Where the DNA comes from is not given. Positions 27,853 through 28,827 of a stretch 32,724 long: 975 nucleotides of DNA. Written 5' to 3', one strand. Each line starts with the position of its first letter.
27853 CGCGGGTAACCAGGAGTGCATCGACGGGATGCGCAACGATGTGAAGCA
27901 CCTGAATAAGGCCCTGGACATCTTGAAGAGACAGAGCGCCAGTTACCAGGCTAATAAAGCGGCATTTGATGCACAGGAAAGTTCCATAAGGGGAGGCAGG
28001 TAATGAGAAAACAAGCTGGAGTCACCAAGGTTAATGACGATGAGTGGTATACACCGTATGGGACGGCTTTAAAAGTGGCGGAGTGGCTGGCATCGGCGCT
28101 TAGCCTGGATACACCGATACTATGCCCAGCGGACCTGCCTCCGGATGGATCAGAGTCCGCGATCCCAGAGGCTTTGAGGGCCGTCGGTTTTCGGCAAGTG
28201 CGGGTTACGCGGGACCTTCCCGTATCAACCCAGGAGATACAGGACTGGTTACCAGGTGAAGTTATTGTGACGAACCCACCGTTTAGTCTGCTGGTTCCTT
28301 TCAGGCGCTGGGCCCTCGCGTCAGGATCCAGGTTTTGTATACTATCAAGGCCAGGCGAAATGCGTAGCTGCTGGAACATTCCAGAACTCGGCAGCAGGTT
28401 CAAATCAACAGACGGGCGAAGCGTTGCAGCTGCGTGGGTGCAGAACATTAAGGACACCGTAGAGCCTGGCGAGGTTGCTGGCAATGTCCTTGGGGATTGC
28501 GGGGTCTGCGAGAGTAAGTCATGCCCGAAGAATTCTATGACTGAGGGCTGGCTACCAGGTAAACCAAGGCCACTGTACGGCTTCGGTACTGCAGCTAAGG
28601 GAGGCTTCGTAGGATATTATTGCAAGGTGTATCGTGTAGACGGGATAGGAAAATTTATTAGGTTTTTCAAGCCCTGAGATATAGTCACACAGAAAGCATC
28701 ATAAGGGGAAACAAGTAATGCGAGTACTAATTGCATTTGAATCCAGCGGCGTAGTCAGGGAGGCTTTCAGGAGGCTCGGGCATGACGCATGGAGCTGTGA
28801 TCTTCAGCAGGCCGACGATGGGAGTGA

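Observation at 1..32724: Genome-wide over-representation of GATC, especially GGATCC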

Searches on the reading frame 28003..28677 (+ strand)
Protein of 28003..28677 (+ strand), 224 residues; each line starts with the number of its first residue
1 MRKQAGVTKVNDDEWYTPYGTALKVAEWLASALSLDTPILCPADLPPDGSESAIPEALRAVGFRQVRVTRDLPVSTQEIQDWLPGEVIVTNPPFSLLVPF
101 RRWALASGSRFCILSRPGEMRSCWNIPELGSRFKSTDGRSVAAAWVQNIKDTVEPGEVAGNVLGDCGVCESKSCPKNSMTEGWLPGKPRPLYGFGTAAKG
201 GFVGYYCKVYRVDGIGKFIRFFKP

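Call 7: search_protein_families(library=phrogs, proteins=[window:28003-28677:+])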
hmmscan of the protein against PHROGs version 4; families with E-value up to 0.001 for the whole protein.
window:28003-28677:+ (224 aa): 0 families

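Call 8: search_protein_families(library=pfam, proteins=[window:28003-28677:+], max_evalue=0.01)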
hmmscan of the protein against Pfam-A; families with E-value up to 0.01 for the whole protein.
window:28003-28677:+ (224 aa): 0 families

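Call 9: search_protein_families(library=ncbifam, proteins=[window:28003-28677:+], max_evalue=0.01)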
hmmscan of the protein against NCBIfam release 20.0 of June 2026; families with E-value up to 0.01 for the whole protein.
window:28003-28677:+ (224 aa): 0 families

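Call 50: search_solved_structures(query=window:28003-28677:+, max_evalue=1)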
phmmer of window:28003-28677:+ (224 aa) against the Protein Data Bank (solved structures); distinct sequences matched with E-value up to 1: 0.

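Call 59: find_encoding_contigs(protein=window:28003-28677:+, flank=10000, max_places=4)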
Protein window:28003-28677:+ (224 aa): 1 contig read that carries it; 1 place shown.
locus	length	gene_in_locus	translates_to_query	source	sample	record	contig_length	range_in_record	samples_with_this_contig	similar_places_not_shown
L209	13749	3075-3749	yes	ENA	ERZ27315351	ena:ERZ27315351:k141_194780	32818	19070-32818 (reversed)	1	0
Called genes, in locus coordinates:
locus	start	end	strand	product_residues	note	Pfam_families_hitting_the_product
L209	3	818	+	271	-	?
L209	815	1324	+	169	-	-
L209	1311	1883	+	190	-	PF20901:Sf6_terminase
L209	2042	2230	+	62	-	-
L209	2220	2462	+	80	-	-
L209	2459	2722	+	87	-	-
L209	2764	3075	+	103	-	-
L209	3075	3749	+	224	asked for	-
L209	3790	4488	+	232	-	-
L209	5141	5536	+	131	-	-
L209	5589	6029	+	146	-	-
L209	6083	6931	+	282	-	PF06378:SSAP_Sak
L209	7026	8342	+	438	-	PF03237:Terminase_6N, PF17289:Terminase_6C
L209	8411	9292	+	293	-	PF09588:YqaJ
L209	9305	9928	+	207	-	-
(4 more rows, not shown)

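Call 83: find_homologous_proteins(query=window:28003-28677:+)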
Query window:28003-28677:+ (224 aa): 56 proteins with E <= 0.001 among 488 candidates.
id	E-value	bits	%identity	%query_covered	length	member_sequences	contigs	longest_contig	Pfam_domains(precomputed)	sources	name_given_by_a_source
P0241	1.4e-143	494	95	100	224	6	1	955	-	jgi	-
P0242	2.7e-119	415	78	100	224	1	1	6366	-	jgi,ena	-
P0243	2.1e-84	301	63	100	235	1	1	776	-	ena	-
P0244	7.7e-79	282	58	100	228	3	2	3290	-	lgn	-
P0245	7.8e-78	279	59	99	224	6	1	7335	-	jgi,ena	-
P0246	9.4e-78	279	59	100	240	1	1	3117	-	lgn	-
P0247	1.3e-77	278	58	100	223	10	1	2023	-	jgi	-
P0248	1.7e-77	278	57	100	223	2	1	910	-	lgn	-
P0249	3.1e-77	277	61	99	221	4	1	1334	-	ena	-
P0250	9.4e-77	276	58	100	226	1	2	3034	-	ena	-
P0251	1.9e-76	275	56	100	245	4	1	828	-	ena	-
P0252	2.8e-76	274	56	100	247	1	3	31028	-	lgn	-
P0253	9.0e-76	272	56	100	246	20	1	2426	-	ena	-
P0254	2.0e-75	271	57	99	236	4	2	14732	-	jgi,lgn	jgi:hypothetical protein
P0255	2.1e-75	271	57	100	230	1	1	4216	-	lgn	-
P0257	1.1e-73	266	55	100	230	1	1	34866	-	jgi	jgi:hypothetical protein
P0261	8.4e-72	259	54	100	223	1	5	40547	-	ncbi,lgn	-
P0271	2.6e-68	248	55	100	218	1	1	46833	-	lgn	-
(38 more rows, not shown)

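Call 85: find_related_loci(query=A3, collection=viral_contigs, flank=10000)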
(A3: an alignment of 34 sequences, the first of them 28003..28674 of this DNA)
Query A3 (224 aa) in viral_contigs; peptide patterns used: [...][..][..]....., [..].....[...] (x = any residue, [..] = any of these).
600 stretches matched a pattern (row limit reached: there are more); 6 encode a relative of the query (tblastn E <= 1e-3); 6 distinct loci.
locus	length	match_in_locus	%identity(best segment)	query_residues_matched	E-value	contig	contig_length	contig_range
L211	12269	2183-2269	66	1-29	2e-7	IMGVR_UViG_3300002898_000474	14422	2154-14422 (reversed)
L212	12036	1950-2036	55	86-114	6e-7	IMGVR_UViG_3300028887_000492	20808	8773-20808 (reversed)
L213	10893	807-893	55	86-114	6e-7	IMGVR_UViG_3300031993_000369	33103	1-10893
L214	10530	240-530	27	1-108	7e-6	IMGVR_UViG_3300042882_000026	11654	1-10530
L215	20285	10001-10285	30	11-114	9e-6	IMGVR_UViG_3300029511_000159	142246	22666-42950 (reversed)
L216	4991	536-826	27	1-108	7e-6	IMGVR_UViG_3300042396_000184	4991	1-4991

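Call 87: search_protein_families(library=pfam, alignment_id=A3, max_evalue=1)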
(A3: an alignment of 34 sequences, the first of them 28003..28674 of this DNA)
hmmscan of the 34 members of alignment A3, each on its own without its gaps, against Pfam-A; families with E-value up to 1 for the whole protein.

A. member 1, window:28003-28674:+ (224 aa): 1 family
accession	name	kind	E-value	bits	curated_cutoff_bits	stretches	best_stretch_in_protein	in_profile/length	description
PF13651.11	EcoRI_methylase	-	0.16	11.7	26.4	1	86-114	140-168/345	Adenine-specific methyltransferase EcoRI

B. families by the number of members that match (of 34 scanned): 3 families
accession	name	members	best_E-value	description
PF13651.11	EcoRI_methylase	31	0.00037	Adenine-specific methyltransferase EcoRI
PF00490.27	ALAD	1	0.099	Delta-aminolevulinic acid dehydratase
PF05869.16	Dam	1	0.19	DNA N-6-adenine-methyltransferase (Dam)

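Call 88: find_encoding_contigs(protein=P0257, flank=10000, max_places=1)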
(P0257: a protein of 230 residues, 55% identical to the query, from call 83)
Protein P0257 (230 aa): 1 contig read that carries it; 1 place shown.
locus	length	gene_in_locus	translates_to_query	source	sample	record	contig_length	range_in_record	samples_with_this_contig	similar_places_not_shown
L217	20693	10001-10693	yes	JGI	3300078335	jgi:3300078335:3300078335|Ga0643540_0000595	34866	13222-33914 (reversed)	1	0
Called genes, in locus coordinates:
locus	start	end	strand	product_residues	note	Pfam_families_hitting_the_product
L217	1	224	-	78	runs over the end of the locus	-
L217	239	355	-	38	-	-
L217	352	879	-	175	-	PF00805:Pentapeptide, PF13576:Pentapeptide_3 (faint), PF00805:Pentapeptide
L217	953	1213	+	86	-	-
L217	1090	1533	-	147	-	-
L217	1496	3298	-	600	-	PF00270:DEAD, PF04851:ResIII, PF00271:Helicase_C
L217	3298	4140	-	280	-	PF09588:YqaJ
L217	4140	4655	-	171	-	-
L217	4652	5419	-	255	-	PF13479:AAA_24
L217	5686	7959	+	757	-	PF09250:Prim-Pol, PF08707:PriCT_2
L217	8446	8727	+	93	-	-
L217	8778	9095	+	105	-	-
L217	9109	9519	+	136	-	-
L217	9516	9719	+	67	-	-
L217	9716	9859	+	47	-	-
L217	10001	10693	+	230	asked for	-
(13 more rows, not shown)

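Call 89: find_encoding_contigs(protein=P0261, flank=10000, max_places=1)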
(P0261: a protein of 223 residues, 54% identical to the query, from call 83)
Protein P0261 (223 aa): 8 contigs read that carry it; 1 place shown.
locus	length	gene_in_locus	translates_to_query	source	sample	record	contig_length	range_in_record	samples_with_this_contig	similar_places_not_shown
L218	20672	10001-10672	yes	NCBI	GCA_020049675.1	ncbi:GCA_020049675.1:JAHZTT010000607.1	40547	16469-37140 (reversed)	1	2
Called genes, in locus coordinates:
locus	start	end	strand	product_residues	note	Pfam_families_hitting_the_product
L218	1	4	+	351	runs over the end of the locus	PF07484:Collar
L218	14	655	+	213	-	-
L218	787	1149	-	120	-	PF26207:Phage_phiTE_015 (weak)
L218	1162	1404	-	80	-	-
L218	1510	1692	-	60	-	-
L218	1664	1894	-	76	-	PF11753:DUF3310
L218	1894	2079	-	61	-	-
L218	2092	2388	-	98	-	-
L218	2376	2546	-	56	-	-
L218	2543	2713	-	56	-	-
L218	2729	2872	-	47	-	-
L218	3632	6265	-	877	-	PF13362:Toprim_3, PF06048:DUF927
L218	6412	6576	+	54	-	-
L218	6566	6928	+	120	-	PF00436:SSB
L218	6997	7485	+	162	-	-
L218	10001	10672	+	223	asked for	-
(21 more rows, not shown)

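Call 90: find_encoding_contigs(protein=P0271, flank=10000, max_places=1)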
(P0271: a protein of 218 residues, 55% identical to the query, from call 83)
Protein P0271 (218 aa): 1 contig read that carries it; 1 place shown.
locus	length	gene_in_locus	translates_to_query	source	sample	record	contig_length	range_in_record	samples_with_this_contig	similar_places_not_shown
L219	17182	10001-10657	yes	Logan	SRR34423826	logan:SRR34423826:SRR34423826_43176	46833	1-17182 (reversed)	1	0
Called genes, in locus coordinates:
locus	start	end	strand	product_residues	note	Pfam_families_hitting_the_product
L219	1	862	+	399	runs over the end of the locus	PF04865:Baseplate_J (weak)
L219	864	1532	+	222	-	PF11041:Phage_Wedge1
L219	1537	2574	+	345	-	PF07484:Collar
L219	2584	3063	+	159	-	PF16778:Phage_tail_APC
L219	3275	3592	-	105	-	-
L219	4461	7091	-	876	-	PF13362:Toprim_3, PF13662:Toprim_4 (faint), PF06048:DUF927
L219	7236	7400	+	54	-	-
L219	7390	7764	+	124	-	PF00436:SSB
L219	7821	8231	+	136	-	-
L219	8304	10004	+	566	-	PF00270:DEAD, PF04851:ResIII, PF13604:AAA_30 (weak), PF00271:Helicase_C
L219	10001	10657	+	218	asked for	-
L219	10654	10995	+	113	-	PF08774:VRR_NUC (faint)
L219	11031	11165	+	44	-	-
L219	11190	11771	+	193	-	PF04404:ERF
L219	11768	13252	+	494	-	PF09588:YqaJ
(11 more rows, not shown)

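Call 91: find_encoding_contigs(protein=P0252, flank=10000, max_places=1)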
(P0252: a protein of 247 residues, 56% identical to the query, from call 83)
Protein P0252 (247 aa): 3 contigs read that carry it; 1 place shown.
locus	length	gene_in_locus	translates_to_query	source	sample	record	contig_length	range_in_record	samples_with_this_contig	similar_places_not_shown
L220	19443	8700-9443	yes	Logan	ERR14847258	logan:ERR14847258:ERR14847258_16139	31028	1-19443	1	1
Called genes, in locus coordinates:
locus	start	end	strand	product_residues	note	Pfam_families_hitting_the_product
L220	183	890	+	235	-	-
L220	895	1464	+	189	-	PF05766:NinG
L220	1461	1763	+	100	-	PF03819:MazG (weak)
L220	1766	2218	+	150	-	-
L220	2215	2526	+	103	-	PF18909:dGTP_diPhyd_N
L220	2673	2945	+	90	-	-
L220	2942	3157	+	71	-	PF16509:KORA (weak)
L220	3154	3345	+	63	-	-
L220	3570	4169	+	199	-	-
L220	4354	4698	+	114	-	-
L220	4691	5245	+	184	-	PF13392:HNH_3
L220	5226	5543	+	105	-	-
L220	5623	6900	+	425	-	PF01555:N6_N4_Mtase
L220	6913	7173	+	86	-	-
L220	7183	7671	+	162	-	-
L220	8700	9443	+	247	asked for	-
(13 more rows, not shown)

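Call 93: predict_structure(alignment_id=A3)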
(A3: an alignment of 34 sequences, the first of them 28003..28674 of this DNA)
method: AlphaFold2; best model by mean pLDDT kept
length: 224 residues; sequences in the alignment: 34
mean_pLDDT: 89.4   pTM: 0.86
mean pLDDT of the five models: 89.4, 88.2, 88.2, 87.4, 86.8
residues with pLDDT >= 90: 158; 70-90: 52; 50-70: 7; < 50: 7
segments of 3 or more residues with pLDDT < 50: 1-7
pLDDT, mean of each block of 10 residues (from residue 1): 44 87 98 98 80 94 96 85 95 95 95 96 95 93 97 88 92 76 80 95 93 92 91
secondary structure, 60 per line:
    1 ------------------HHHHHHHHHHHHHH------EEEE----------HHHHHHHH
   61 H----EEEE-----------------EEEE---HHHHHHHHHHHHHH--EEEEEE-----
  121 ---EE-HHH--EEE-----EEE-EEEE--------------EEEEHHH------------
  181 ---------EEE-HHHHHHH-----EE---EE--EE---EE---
elements in order: H19-32 E39-42 H53-61 E66-69 E87-90 H94-107 E110-115 E132-134 E140-142 E144-147 E162-165 E190-192 H194-200

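Call 96: fold_search(model_id=the predicted structure, library=pdb)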
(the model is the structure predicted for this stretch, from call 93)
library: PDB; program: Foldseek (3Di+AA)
matches with E <= 10: 992; with E <= 0.001: 0
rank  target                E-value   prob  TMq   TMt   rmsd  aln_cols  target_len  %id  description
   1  3ftf_A                2.2e-03  0.99  0.36  0.33   9.0       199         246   10  Crystal structure of A. aeolicus KsgA in complex with RNA and SAH (released 2009-03-24)
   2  3tqs_A                5.9e-03  0.97  0.36  0.33   9.2       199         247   10  Structure of the dimethyladenosine transferase (ksgA) from Coxiella burnetii (released 2011-09-28)
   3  3r9x_B                8.6e-03  0.97  0.37  0.35   8.1       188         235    8  Crystal structure of Era in complex with MgGDPNP, nucleotides 1506-1542 of 16S ribosomal RNA, and KsgA (released 2011-06-22)
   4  3fuu                  9.1e-03  0.97  0.37  0.32   8.5       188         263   12  T. thermophilus 16S rRNA A1518 and A1519 methyltransferase (KsgA) in complex with Adenosine in space group P212121 (released 2009-03-31)
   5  3fte_A                1.0e-02  0.91  0.39  0.38   9.9       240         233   11  Crystal structure of A. aeolicus KsgA in complex with RNA (released 2009-03-24)
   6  4gc9                  1.0e-02  0.82  0.32  0.24   7.6       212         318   11  Crystal structure of murine TFB1M in complex with SAM (released 2013-07-10)
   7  4gc5                  1.1e-02  0.89  0.35  0.26   6.8       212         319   13  Crystal structure of murine TFB1M (released 2013-07-10)
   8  6nvm                  1.5e-02  0.92  0.35  0.33   6.1       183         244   13  Crystal structure of 23S rRNA methyltransferase ErmE (released 2019-10-09)
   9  3ftc                  1.8e-02  0.92  0.36  0.35   8.1       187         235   11  Crystal structure of A. aeolicus KsgA at 1.72-Angstrom resolution (released 2009-03-24)
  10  7qw7_A                1.9e-02  0.84  0.36  0.17   7.3       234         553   13  Adenine-specific DNA methyltransferase M.BseCI complexed with AdoHcy and cognate fully methylated DNA duplex (released 2023-01-25)
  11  3m33_B                1.9e-02  0.69  0.24  0.25   6.7       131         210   18  The crystal structure of a functionally unknown protein from Deinococcus radiodurans R1 (released 2010-03-31)
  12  7qw6_A                3.0e-02  0.69  0.34  0.16   8.6       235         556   12  Adenine-specific DNA methyltransferase M.BseCI complexed with AdoHcy and cognate hemimethylated DNA duplex (released 2023-01-25)
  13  6nya_D                3.0e-02  0.18  0.22  0.06  18.8       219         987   15  Crystal Structure of ubiquitin E1 (Uba1) in complex with Ubc3 (Cdc34) and ubiquitin (released 2019-08-07)
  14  6zhu_A                3.2e-02  0.20  0.21  0.06  18.4       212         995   10  Yeast Uba1 in complex with Ubc3 and ATP (released 2022-01-12)
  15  3fut_A                3.8e-02  0.93  0.40  0.35   7.4       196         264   14  Apo-form of T. thermophilus 16S rRNA A1518 and A1519 methyltransferase (KsgA) in space group P21212 (released 2009-03-31)
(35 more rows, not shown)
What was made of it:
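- On Functional Dam/SeqA/MutH-type GATC arrays: Its matches to Dam PF05869 (E 0.19, 1 of 34 members) and EcoRI_methylase are below threshold (call 87), and the fold hits are weak (call 96).
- Tried and rejected: Its fold and family assignment stay weak (calls 87, 96).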
